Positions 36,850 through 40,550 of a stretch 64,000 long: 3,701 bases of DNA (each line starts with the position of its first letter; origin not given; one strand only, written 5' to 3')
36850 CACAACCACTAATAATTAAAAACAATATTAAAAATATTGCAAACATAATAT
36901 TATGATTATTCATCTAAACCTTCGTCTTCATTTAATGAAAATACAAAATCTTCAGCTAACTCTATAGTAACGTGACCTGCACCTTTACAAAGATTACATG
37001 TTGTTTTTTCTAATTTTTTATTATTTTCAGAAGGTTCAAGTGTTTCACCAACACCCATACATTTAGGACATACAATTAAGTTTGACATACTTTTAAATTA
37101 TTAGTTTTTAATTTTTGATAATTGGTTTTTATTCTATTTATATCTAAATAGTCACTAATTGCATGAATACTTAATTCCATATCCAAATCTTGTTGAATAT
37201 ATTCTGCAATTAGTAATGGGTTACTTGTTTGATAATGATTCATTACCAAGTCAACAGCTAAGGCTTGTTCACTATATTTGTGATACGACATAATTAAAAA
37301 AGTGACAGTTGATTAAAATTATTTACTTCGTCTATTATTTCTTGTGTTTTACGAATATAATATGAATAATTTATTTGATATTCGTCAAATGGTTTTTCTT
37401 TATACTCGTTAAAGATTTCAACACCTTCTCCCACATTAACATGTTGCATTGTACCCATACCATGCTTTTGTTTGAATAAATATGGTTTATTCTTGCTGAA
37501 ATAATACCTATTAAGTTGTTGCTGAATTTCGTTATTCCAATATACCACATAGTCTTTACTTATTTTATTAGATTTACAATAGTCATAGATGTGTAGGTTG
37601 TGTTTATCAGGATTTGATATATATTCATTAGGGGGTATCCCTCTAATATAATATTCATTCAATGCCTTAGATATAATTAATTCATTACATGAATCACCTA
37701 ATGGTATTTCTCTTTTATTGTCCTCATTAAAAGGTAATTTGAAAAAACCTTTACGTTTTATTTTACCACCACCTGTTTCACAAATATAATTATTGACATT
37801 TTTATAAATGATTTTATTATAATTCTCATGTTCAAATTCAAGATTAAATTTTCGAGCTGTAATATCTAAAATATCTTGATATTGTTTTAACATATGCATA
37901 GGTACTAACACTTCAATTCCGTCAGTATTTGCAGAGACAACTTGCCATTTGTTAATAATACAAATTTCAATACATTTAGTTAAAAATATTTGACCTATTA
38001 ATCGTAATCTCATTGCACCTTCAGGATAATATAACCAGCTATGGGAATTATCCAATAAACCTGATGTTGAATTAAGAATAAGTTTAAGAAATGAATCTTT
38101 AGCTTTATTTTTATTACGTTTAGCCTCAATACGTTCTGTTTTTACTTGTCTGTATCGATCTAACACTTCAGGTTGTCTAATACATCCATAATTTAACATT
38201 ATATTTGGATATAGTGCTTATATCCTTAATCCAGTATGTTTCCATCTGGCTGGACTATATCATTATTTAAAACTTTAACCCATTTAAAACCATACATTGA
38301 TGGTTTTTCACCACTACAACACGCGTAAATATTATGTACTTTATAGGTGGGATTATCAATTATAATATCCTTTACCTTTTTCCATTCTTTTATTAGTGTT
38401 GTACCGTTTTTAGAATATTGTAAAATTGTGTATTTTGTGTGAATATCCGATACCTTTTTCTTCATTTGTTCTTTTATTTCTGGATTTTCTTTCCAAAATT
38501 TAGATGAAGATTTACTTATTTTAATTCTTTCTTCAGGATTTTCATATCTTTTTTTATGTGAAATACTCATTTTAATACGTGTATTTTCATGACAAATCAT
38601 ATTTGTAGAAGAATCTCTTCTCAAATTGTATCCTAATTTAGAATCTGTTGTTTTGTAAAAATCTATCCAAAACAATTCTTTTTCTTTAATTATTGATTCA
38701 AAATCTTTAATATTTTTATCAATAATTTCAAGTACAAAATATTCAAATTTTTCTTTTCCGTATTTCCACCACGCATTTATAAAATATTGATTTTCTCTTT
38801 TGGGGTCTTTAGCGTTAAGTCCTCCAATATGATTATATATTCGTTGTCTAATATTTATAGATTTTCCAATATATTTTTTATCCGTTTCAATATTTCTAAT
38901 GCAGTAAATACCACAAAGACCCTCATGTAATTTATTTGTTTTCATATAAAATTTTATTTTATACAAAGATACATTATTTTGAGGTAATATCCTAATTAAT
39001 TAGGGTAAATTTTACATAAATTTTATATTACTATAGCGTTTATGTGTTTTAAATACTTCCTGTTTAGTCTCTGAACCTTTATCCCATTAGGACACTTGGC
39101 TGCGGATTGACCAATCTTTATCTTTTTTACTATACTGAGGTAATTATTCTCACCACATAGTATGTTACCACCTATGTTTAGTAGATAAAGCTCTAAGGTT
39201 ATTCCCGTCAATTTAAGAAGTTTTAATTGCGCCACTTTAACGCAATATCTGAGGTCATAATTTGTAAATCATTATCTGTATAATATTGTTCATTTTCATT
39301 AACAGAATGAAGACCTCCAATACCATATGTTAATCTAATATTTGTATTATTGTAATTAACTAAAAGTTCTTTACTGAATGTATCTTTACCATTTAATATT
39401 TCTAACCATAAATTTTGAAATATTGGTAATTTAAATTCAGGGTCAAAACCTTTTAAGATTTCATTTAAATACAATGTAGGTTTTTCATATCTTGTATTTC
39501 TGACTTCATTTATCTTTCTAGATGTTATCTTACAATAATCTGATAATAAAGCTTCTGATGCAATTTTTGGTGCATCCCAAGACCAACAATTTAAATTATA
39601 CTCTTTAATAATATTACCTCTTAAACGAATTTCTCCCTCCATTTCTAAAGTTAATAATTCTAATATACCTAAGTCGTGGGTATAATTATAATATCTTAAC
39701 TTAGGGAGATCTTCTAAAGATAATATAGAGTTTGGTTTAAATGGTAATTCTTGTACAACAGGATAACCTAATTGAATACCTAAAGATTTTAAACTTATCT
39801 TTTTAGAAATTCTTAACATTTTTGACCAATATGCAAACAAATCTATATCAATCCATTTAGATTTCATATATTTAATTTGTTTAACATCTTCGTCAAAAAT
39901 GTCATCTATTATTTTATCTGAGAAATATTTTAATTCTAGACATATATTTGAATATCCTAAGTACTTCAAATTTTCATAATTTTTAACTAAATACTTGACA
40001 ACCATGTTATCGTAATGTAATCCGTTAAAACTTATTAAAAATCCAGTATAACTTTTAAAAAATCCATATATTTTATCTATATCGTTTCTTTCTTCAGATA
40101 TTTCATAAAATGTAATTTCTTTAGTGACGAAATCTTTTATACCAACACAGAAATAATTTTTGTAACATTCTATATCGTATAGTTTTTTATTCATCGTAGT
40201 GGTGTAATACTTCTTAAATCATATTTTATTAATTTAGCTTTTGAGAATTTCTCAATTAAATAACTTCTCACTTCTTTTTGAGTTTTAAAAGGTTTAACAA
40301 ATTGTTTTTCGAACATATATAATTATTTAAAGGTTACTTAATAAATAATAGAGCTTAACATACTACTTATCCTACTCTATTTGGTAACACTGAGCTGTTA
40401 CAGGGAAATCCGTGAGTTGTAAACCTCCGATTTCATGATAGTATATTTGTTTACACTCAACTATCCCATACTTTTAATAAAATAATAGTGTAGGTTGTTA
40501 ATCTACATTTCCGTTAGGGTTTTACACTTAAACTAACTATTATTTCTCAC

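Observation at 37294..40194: DNA polymerase gene interrupted by a GIY-YIG endonuclease gene and an adjacent GC-rich intron-like core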

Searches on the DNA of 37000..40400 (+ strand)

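Call 11: search_dna_similar(query=window:37000-40400:+, collection=phages, mode=near, max_rows=20)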
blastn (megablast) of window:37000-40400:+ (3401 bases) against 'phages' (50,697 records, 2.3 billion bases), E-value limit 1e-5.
No match.
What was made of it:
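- Tried and rejected: No match (call 11).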

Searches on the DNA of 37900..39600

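Call 4: search_rna_families(source=window, start=37900, end=39600, threshold=evalue, max_evalue=10, show_alignments=3)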
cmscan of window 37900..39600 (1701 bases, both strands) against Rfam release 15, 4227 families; matches with E-value up to 10: 4.
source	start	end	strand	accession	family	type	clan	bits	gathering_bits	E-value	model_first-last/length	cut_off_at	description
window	39049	39261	-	RF00028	Intron_gpI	Intron;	-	41.4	50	1e-08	1-253/253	no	Group I catalytic intron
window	38238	38311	-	RF01331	CRISPR-DR18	Gene; CRISPR;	-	18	50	5.6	1-37/37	no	CRISPR RNA direct repeat element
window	37963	38015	+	RF00275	SNORD56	Gene; snRNA; snoRNA; CD-box;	-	16.9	36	4.2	8-60/71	no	Small nucleolar RNA SNORD56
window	38234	38265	-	RF00028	Intron_gpI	Intron;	-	12.7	50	4.1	219-251/253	no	Group I catalytic intron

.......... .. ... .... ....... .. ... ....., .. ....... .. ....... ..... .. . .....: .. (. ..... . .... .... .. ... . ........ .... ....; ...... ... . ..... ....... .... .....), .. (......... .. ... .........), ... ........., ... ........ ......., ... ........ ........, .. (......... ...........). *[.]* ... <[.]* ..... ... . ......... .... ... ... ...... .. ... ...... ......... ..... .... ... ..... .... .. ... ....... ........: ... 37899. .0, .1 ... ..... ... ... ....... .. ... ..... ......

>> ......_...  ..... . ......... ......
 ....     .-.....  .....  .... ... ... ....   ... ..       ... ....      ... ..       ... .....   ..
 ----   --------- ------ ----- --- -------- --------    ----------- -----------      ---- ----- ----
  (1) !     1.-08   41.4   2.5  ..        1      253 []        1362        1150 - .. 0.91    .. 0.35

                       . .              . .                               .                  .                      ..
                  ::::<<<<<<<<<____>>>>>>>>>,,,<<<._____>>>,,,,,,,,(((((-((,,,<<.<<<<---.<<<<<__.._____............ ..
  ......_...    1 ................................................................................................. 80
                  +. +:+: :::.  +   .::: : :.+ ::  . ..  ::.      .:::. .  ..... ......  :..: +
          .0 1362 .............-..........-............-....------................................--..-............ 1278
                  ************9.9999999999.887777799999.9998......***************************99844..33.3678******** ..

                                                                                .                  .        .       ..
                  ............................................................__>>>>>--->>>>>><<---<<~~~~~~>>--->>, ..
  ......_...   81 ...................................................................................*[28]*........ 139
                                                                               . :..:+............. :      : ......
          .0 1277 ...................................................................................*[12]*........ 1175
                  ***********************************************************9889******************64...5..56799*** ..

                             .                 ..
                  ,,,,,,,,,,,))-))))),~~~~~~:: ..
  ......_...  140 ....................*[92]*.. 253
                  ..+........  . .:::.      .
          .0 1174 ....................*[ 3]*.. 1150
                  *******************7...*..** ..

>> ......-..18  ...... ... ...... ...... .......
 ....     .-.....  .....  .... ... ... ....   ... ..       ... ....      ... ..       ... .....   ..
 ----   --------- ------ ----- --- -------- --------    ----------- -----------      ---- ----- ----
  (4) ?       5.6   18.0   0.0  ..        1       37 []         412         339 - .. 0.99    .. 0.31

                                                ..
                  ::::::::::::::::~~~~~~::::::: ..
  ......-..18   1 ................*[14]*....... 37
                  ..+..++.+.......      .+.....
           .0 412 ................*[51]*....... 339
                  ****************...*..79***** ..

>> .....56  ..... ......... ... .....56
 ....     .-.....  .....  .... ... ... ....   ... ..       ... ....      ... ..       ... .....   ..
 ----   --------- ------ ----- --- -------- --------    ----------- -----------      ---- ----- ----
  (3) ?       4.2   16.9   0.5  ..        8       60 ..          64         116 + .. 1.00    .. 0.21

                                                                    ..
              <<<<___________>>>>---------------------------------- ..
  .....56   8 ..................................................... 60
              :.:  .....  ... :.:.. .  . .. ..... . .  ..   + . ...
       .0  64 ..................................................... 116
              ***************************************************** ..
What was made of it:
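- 38217..39239 (-): Group I intron, 1023 nt, from the first intron base U39239 to the terminal G38217. Rfam Intron_gpI at 39261..39049 (41.4 bits, E 1e-8) and 38265..38234 (call 4).
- On Group I intron (Rfam RF00028): An ORF of about 0.8 kb in the P8 loop splits the match (call 4).
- Checked: Rfam Intron_gpI matches 39261..39049 (minus strand) with E 1e-8 (call 4).
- A 3' fragment matches 38265..38234 (call 4). The window's Rfam score is below the cut-off (call 4).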
